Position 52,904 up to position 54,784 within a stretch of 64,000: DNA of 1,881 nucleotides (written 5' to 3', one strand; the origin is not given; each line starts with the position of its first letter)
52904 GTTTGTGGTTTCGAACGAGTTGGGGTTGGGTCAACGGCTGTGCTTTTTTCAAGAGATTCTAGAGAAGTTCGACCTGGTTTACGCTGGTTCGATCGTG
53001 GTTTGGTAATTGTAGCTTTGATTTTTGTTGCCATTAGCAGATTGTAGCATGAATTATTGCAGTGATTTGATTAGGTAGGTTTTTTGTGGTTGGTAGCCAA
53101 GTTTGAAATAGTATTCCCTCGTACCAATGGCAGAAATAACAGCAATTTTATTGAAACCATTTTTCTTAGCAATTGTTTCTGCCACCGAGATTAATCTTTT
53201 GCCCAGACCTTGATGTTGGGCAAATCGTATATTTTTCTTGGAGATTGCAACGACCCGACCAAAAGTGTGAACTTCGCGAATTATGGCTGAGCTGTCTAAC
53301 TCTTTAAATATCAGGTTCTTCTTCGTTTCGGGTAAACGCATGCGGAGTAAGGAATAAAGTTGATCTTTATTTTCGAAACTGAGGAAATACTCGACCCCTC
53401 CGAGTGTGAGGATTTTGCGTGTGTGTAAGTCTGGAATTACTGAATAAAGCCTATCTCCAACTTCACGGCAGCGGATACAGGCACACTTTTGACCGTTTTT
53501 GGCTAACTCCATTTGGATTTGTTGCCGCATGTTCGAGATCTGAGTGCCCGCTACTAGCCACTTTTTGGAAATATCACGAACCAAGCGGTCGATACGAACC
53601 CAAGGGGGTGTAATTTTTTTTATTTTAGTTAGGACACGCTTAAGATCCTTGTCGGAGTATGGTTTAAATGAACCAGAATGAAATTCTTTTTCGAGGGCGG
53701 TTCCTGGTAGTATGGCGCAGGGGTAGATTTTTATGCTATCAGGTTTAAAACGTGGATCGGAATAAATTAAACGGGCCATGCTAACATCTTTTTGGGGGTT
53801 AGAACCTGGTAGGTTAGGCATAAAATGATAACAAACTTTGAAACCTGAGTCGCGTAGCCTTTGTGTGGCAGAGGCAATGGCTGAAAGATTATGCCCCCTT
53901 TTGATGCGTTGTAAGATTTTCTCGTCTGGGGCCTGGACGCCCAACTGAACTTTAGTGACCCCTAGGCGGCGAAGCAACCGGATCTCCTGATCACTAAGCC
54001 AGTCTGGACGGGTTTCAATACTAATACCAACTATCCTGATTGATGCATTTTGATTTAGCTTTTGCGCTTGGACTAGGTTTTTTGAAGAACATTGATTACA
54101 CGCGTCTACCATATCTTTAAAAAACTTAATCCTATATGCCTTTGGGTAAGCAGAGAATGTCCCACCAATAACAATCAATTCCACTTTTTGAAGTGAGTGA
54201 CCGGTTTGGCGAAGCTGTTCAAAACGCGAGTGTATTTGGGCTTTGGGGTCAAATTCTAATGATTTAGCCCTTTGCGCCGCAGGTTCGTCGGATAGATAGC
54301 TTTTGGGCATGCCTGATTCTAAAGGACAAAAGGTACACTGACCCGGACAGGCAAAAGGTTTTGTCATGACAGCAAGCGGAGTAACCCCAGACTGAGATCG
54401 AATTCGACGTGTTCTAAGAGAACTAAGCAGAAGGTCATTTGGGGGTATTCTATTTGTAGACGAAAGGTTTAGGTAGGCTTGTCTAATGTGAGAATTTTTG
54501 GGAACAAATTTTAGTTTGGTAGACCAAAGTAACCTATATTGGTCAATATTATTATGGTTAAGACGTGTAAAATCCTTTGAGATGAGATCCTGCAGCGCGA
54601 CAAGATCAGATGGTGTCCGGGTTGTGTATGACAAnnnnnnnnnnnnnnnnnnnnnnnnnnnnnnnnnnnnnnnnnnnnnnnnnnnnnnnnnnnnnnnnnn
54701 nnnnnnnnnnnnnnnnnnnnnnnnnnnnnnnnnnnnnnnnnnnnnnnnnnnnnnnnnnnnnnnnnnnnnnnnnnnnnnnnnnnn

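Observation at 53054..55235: Divergently paired Elp3 homolog and Trm9/ALKBH8-type methyltransferase: a eukaryote/archaea-style mcm5U34 wobble-uridine pathway in a bacterium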

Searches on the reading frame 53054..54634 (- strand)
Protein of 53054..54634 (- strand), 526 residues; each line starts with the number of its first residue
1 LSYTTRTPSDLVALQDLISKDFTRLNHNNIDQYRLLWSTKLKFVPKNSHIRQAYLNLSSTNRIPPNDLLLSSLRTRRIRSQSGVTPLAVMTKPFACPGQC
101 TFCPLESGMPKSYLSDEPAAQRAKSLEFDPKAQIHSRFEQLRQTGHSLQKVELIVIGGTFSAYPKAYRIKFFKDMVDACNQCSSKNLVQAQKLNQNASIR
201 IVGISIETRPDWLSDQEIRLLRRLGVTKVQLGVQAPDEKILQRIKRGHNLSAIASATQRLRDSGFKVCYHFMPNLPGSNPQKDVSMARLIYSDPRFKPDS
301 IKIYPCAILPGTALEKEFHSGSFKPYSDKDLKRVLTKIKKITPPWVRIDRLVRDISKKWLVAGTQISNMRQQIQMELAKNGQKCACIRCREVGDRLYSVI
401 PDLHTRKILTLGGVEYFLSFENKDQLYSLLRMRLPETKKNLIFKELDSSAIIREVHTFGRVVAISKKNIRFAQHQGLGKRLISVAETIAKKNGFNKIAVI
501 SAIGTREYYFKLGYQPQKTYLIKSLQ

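Call 3: search_protein_families(library=pfam, proteins=[window:53054-54634:-], max_evalue=0.01)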
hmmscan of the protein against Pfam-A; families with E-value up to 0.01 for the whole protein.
window:53054-54634:- (526 aa): 3 families
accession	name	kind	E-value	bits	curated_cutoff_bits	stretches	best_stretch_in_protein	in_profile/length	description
PF16199.10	Radical_SAM_C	-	2e-19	69.9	31.9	1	298-378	1-84/85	Radical_SAM C-terminal domain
PF04055.27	Radical_SAM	-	2.7e-19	70.4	29.5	1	95-284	6-160/166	Radical SAM superfamily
PF13673.13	Acetyltransf_10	-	0.0024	18.3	23.6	1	472-516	63-109/128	Acetyltransferase (GNAT) domain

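Call 4: search_protein_families(library=ncbifam, proteins=[window:53054-54634:-], max_evalue=0.01)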
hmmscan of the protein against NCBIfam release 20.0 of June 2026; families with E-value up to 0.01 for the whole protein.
window:53054-54634:- (526 aa): 18 families
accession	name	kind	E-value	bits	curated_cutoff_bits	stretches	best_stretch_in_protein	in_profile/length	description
TIGR01211.1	ELP3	subfamily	3.9e-145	484.3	350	1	37-525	26-522/522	tRNA uridine(34) 5-carboxymethylaminomethyl modification radical SAM/GNAT enzyme Elp3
TIGR01212.1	TIGR01212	equivalog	9.2e-29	100.5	180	1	200-376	108-288/302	tRNA modification radical SAM protein MnmL/YtqA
TIGR00539.1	hemN_rel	equivalog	2.9e-12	46.3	205.4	1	96-317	10-200/361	radical SAM family heme chaperone HemW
NF006067.1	PRK08208.1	equivalog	7e-11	41.7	380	1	187-318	110-239/427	STM4012 family radical SAM protein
TIGR04013.1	B12_SAM_MJ_1487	hypoth_equivalog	1.5e-10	40.5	251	1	207-334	246-372/382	TIGR04013 family B12-binding domain/radical SAM domain-containing protein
TIGR00538.1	hemN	equivalog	2e-07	30.2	324.95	1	202-314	138-248/454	oxygen-independent coproporphyrinogen III oxidase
TIGR03994.1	rSAM_HemZ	equivalog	2.9e-07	30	321.4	1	205-335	176-303/401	coproporphyrinogen dehydrogenase HemZ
NF004567.0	PRK05904.1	equivalog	3e-06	26.7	355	1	203-317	91-203/353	coproporphyrinogen III oxidase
TIGR04072.2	rSAM_ladder_B12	equivalog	3.9e-05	22.5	360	1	171-279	231-335/443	lipid biosynthesis B12-binding/radical SAM protein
TIGR04107.1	rSAM_HutW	equivalog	6.8e-05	21.9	400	1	204-330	130-254/419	heme anaerobic degradation radical SAM methyltransferase ChuW/HutW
TIGR04014.1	B12_SAM_MJ_0865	equivalog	0.00018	20.5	360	1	96-284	169-326/434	methyl-coenzyme M reductase glutamine C-methyltransferase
TIGR03471.1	HpnJ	equivalog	0.00019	20.5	577.6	1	215-318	287-387/472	hopanoid biosynthesis associated radical SAM protein HpnJ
NF006060.0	PRK08207.1-3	equivalog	0.00025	20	653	1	208-336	248-375/477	coproporphyrinogen III oxidase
NF006066.0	PRK08207.2-5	equivalog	0.00037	19.2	1117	1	208-312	288-390/518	coproporphyrinogen III oxidase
NF006064.0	PRK08207.2-2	equivalog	0.00043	19.4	504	1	209-342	244-370/465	coproporphyrinogen III oxidase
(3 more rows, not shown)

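Call 6: search_solved_structures(query=window:53054-54634:-, max_evalue=0.001, show_alignments=2)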
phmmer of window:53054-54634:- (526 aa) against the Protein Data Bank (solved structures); distinct sequences matched with E-value up to 0.001: 10.
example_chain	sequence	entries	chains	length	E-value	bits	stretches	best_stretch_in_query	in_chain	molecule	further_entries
5l7j_A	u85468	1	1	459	1.3e-112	380.4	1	78-525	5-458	ELP3 family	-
6iad_A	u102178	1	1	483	1.5e-109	370.2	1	67-524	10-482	Histone acetyltransferase, ELP3 family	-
6iaz_A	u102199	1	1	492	1.6e-109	370.2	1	67-524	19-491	Histone acetyltransferase, ELP3 family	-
6ia8_A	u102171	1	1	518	1.8e-109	370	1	67-524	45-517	Histone acetyltransferase, ELP3 family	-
6ia6_A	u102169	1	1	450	2.6e-103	349.7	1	77-525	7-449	ELP3 family, ELP3 family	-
5l7l_A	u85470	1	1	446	3.7e-103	349.2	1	78-525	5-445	ELP3 family, ELP3 family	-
8ptx_C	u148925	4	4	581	1.5e-94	320.8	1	63-525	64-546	Elongator complex protein 3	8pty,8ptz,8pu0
8avg_C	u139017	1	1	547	3.8e-92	312.9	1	63-525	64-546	Elongator complex protein 3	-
6qk7_C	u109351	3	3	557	6e-86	292.4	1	61-523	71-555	Elongator complex protein 3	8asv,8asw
9p2u_A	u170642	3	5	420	7.1e-05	25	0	201-318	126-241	Radical S-adenosylmethionine methyltransferase NocN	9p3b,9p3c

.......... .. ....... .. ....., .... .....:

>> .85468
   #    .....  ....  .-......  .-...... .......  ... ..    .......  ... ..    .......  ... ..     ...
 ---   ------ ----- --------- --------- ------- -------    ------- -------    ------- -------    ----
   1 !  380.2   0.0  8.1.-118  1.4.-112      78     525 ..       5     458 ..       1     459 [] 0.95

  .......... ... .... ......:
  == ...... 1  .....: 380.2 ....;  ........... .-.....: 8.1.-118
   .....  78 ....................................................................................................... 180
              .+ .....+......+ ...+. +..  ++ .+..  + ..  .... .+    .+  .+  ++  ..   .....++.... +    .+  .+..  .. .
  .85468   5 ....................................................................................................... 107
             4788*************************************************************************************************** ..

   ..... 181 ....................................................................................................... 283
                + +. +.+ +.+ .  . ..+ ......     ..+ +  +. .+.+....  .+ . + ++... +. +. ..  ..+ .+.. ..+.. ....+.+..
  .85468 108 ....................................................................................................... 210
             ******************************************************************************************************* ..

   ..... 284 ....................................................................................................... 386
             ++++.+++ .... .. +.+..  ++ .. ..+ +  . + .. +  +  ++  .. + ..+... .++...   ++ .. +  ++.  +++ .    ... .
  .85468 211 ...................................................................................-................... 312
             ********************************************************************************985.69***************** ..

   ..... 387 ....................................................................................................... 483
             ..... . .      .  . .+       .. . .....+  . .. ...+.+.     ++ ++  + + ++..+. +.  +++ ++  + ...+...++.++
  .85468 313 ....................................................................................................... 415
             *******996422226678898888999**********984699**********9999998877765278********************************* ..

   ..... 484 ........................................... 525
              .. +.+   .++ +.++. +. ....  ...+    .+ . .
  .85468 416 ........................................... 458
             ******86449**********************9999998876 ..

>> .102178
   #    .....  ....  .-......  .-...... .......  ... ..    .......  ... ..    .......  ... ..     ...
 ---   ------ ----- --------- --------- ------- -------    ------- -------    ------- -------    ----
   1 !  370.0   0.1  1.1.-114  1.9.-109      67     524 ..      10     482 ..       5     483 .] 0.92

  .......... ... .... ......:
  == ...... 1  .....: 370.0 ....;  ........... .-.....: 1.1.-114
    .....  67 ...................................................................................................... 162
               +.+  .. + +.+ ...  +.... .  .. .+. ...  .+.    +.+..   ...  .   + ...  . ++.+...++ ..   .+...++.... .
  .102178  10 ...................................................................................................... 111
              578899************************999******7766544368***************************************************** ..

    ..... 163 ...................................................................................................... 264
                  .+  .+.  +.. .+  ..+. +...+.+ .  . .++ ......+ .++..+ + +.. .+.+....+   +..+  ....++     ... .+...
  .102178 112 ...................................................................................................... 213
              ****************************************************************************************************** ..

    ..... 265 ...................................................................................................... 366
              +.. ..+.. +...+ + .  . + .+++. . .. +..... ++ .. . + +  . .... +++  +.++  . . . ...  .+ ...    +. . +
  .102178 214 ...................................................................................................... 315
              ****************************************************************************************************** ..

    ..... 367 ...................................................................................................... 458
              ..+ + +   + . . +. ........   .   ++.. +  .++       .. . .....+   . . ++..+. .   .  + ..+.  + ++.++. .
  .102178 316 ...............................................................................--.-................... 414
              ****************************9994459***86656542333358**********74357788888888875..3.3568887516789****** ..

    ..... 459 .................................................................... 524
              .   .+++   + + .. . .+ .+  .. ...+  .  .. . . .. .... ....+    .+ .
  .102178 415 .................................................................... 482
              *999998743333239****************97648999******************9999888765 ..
